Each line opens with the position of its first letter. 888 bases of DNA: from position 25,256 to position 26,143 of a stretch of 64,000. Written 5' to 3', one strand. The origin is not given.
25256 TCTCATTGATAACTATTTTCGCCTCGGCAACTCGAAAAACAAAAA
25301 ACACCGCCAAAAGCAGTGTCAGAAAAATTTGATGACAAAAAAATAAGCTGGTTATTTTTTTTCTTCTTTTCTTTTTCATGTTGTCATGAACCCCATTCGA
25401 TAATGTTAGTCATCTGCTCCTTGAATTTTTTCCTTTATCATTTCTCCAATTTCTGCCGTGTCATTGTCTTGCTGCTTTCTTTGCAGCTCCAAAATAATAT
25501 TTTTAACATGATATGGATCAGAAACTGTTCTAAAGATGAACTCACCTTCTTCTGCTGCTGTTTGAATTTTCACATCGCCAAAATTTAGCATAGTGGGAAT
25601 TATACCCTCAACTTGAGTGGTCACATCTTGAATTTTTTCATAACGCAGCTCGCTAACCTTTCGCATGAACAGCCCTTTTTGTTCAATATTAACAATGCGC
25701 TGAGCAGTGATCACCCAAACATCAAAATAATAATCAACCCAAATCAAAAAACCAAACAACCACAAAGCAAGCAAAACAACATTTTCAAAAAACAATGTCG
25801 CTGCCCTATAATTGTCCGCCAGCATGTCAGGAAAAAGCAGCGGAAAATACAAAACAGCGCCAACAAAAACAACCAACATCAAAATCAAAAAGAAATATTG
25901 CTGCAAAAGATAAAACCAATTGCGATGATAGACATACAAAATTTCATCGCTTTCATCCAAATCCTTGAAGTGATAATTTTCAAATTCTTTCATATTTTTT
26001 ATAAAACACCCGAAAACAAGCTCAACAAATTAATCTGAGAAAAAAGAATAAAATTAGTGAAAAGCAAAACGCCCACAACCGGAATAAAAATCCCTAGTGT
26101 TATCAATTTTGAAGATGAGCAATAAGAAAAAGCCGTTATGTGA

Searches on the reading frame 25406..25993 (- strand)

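Call 63: search_protein_families(library=pfam, proteins=[window:25406-25993:-], max_evalue=0.001)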
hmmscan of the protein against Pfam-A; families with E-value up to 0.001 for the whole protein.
window:25406-25993:- (195 aa): 2 families
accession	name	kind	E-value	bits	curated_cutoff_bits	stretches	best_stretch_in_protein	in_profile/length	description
PF03703.20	bPH_2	-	8.4e-10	39.2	22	1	88-167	1-78/78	Bacterial PH domain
PF14470.12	bPH_3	-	4.2e-05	24.4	23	1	88-129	20-61/95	Bacterial PH domain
